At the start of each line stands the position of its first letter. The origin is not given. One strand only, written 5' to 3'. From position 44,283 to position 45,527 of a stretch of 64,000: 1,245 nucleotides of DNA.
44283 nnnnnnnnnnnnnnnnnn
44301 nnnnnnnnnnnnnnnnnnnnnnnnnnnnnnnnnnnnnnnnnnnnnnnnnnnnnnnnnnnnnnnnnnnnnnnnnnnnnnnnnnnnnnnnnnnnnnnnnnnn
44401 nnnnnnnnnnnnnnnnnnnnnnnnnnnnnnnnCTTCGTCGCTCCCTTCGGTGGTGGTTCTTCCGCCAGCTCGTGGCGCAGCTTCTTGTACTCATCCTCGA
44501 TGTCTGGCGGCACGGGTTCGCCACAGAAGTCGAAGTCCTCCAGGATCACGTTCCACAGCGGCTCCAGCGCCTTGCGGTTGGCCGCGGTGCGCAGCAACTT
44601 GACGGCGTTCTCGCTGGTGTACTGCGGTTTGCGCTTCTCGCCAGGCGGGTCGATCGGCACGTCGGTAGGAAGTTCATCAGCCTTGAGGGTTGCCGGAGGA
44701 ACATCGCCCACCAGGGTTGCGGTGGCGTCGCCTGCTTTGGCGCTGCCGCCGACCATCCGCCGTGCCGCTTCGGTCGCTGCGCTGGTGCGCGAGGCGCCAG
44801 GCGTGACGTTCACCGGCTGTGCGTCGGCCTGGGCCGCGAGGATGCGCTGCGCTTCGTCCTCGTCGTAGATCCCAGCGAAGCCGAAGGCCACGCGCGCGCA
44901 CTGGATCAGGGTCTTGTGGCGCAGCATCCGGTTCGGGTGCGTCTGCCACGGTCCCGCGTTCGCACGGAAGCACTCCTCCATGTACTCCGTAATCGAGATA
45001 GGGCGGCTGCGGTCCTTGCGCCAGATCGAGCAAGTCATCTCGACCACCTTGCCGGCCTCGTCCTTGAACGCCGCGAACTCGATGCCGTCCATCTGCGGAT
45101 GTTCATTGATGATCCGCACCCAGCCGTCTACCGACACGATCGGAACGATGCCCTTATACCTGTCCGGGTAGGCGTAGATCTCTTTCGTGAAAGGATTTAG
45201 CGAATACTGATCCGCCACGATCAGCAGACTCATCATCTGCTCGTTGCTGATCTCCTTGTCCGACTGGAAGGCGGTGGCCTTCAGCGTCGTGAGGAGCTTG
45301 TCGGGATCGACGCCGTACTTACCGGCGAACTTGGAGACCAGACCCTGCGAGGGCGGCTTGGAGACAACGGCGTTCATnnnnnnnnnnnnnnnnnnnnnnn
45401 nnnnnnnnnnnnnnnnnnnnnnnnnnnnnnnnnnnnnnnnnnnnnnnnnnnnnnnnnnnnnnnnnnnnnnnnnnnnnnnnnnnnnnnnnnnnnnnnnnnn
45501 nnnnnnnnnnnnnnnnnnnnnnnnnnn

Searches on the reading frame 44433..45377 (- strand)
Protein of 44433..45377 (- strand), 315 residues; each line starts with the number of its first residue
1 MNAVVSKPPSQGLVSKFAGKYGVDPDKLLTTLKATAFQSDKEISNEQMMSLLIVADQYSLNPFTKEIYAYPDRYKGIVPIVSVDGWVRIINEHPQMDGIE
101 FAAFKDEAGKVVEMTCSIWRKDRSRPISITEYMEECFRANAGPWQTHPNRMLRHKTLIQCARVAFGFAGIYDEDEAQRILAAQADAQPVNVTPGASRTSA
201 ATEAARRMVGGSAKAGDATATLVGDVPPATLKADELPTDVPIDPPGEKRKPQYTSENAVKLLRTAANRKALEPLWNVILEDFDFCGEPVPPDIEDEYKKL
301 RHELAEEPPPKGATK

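Call 61: search_protein_families(library=phrogs, proteins=[window:44433-45377:-], max_evalue=0.00001)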
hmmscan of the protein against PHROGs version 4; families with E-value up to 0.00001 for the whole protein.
window:44433-45377:- (315 aa): 6 families
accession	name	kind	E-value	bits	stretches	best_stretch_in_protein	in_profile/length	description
phrog_252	-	DNA, RNA and nucleotide metabolism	2.6e-76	257.6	1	15-189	13-193/263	Bet-like ssDNA annealing protein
phrog_10056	-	DNA, RNA and nucleotide metabolism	1.3e-55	190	1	23-199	19-209/302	RecT-like ssDNA annealing protein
phrog_8375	-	unknown function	1.4e-21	77.2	1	18-83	16-79/79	-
phrog_2760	-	DNA, RNA and nucleotide metabolism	7.4e-14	52.8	1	19-197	10-203/257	RecT-like ssDNA annealing protein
phrog_12233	-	DNA, RNA and nucleotide metabolism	5.8e-13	50.1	1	133-193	9-77/158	RecT-like ssDNA annealing protein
phrog_2780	-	DNA, RNA and nucleotide metabolism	3.3e-07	31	1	41-229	50-240/369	RecT-like ssDNA annealing protein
